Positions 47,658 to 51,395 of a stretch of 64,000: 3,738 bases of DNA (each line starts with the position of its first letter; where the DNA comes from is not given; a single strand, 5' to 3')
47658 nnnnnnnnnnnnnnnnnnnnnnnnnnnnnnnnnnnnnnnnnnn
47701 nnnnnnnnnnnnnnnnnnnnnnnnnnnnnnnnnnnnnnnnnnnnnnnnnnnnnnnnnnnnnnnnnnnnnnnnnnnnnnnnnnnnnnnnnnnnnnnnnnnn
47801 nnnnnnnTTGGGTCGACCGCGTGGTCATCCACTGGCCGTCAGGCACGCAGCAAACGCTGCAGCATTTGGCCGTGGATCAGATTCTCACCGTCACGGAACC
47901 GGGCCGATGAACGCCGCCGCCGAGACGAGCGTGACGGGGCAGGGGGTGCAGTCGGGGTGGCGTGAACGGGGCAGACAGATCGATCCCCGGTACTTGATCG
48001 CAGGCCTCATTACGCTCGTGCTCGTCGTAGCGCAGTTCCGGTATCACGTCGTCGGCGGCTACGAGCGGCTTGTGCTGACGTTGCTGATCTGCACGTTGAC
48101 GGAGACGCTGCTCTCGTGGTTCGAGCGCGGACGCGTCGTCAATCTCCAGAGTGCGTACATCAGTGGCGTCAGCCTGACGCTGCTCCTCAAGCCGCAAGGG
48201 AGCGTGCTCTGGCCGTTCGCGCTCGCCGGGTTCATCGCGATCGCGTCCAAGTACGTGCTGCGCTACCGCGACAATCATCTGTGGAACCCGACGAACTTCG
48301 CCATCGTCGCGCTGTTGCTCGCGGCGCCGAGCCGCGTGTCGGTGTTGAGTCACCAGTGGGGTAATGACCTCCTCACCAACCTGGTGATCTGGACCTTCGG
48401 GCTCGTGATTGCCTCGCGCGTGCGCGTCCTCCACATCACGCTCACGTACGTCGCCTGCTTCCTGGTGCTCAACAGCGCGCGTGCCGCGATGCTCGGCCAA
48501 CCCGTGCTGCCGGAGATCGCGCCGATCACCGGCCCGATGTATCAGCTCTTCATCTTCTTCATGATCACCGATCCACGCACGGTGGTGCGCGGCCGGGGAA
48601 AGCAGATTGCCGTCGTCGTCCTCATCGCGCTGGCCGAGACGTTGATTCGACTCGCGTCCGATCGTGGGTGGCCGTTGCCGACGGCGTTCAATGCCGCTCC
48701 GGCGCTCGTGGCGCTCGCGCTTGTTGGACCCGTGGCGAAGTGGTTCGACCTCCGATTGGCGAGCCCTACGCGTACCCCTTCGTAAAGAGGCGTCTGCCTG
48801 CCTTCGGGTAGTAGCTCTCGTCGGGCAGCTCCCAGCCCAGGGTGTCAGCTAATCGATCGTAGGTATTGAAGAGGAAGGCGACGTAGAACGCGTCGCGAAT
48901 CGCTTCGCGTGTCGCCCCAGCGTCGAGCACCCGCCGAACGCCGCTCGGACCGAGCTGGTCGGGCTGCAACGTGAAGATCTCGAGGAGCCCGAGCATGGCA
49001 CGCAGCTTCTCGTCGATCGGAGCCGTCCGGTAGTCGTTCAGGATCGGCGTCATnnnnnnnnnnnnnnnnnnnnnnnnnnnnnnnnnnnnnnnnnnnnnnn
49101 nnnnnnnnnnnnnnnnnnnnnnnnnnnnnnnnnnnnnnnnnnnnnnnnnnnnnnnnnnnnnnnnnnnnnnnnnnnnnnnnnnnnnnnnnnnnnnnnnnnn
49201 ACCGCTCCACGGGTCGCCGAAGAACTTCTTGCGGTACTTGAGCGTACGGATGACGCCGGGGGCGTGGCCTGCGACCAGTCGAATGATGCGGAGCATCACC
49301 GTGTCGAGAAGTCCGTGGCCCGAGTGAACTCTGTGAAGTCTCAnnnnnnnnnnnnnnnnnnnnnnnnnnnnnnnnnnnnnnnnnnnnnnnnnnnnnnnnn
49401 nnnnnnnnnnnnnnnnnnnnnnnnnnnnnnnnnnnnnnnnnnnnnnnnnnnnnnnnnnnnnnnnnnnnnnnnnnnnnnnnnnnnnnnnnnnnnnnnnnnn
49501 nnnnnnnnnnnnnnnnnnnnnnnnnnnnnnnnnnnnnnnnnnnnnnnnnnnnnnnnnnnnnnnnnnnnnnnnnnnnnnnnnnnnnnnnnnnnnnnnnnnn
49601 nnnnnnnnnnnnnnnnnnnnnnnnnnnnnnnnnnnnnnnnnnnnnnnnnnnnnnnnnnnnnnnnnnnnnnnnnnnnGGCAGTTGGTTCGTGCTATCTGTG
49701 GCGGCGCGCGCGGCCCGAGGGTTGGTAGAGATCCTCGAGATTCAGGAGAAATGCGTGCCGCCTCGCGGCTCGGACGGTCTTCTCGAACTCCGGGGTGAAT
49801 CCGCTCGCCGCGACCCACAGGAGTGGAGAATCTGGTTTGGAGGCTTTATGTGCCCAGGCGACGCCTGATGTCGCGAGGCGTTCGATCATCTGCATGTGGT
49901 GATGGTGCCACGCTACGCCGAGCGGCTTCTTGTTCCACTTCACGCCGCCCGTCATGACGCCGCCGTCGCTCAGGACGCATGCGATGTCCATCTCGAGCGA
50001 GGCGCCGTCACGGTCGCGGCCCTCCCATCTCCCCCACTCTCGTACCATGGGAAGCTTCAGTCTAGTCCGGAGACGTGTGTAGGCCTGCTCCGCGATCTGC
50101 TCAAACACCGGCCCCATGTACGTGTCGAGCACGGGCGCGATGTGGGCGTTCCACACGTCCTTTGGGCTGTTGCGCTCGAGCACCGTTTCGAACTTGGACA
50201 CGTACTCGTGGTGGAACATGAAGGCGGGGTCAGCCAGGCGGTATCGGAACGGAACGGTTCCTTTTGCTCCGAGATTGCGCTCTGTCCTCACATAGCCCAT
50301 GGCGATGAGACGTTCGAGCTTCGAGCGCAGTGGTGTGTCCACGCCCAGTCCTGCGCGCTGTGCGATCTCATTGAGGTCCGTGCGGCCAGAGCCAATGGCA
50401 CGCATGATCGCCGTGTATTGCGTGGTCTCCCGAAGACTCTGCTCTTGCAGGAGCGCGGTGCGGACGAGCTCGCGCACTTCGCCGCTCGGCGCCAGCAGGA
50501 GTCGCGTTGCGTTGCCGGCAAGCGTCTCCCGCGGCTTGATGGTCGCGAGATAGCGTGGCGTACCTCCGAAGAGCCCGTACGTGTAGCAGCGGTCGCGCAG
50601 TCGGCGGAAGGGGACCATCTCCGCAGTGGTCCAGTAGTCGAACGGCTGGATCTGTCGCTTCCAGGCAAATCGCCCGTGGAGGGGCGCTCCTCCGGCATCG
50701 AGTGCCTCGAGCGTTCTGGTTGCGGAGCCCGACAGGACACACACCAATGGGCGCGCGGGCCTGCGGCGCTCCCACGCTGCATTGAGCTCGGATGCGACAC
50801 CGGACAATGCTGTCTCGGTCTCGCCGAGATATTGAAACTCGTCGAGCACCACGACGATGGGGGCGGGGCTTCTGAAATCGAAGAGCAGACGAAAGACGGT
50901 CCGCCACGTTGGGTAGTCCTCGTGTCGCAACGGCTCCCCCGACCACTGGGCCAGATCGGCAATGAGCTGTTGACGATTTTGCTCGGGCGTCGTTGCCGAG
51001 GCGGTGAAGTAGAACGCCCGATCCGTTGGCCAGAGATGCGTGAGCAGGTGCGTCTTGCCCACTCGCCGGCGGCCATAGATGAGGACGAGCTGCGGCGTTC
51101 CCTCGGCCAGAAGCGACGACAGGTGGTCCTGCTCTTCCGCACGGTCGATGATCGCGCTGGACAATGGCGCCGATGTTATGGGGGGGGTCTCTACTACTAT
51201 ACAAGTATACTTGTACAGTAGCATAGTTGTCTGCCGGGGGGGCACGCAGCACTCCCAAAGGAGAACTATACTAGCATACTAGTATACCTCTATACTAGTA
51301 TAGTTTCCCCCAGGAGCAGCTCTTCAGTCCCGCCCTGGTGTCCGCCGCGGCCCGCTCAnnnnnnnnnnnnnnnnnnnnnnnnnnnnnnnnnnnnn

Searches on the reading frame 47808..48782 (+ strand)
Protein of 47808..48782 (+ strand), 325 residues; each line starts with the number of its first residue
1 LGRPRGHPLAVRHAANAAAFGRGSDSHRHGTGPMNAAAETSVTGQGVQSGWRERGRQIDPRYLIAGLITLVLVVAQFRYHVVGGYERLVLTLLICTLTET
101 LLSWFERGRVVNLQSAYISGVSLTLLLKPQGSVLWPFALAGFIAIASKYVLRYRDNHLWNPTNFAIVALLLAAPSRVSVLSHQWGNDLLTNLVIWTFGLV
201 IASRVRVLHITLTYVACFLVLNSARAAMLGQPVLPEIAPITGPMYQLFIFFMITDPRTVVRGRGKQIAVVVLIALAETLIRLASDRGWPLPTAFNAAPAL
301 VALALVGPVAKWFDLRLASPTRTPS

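Call 51: search_protein_families(library=ncbifam, proteins=[window:47808-48782:+], max_evalue=0.01)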
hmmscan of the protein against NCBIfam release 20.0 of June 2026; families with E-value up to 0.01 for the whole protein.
window:47808-48782:+ (325 aa): 0 families

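Call 52: search_protein_families(library=pfam, proteins=[window:47808-48782:+], max_evalue=0.01)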
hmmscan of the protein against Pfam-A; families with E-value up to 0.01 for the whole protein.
window:47808-48782:+ (325 aa): 1 family
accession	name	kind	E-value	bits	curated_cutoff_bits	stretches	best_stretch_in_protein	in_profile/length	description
PF03116.20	NQR2_RnfD_RnfE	-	6.9e-07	29.4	27.7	1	62-180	21-136/296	NQR2, RnfD, RnfE family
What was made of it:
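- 47808..48785 (+): NQR2/RnfD/RnfE-family membrane protein (maximal ORF; the true start is probably further downstream), paired with the ASPIC gene. It is a possible partner; this is inferred. PF03116 at 29.4 bits against a cut-off of 27.7 (call 52).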

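Call 70: search_protein_families(library=padloc, proteins=[window:47808-48782:+], max_evalue=0.01)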
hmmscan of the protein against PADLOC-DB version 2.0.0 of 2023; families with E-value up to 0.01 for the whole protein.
window:47808-48782:+ (325 aa): 0 families

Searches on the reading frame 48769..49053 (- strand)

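Call 3: search_protein_families(library=pfam, proteins=[window:48769-49053:-], max_evalue=0.01)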
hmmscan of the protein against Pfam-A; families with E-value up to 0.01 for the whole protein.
window:48769-49053:- (95 aa): 0 families

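Call 4: search_protein_families(library=ncbifam, proteins=[window:48769-49053:-], max_evalue=0.01)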
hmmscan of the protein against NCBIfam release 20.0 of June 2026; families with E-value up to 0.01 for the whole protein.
window:48769-49053:- (95 aa): 2 families
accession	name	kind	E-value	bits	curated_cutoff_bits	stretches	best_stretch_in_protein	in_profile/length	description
TIGR01926.1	peroxid_rel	subfamily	6.1e-05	22.9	81.8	1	4-75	103-174/178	peroxidase-related enzyme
NF041238.1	AhpD_rel_CFYUT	equivalog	0.0094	15.2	175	1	34-79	293-338/357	alkylhydroperoxidase-related (seleno)protein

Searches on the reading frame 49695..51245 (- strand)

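Call 3: search_protein_families(library=pfam, proteins=[window:49695-51245:-], max_evalue=0.01)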
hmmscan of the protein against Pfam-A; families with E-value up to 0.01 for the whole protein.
window:49695-51245:- (517 aa): 5 families
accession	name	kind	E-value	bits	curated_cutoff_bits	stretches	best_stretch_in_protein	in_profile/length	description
PF01637.24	ATPase_2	-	9.8e-14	52.1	33.2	1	33-235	2-224/225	ATPase domain predominantly from Archaea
PF03008.20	DUF234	-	9.2e-09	36.1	22.5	1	347-439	3-91/100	Archaea bacterial proteins of unknown function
PF13191.12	AAA_16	-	3.2e-06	28.2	32.6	1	35-147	5-151/167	AAA ATPase domain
PF13401.12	AAA_22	-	1.3e-05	25.9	27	1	50-149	4-103/130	AAA domain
PF13173.12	AAA_14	-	1.5e-05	25.4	27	1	52-192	3-114/129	AAA domain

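Call 4: search_protein_families(library=ncbifam, proteins=[window:49695-51245:-], max_evalue=0.01)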
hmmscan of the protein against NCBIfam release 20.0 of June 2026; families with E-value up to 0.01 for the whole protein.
window:49695-51245:- (517 aa): 0 families

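Call 70: search_protein_families(library=padloc, proteins=[window:49695-51245:-], max_evalue=0.01)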
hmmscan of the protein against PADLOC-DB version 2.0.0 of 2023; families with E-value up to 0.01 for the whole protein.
window:49695-51245:- (517 aa): 6 families
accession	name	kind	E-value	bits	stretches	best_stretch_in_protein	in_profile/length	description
PDLC04984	PDC-S27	-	3.5e-40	136.3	1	31-438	3-413/474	-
PDLC04985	PDC-S27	-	5.3e-12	43.4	1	34-314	8-293/484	-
PDLC04791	PDC-S01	-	4.7e-05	20.2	1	38-232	6-170/395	-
PDLC04789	PDC-S01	-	0.0063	13.6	0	51-76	17-42/375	-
PDLC04140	mad8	-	0.0064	14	0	89-144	154-207/314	mads_8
PDLC01848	CARF3--CARF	-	0.0091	13.7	0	272-331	134-191/197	-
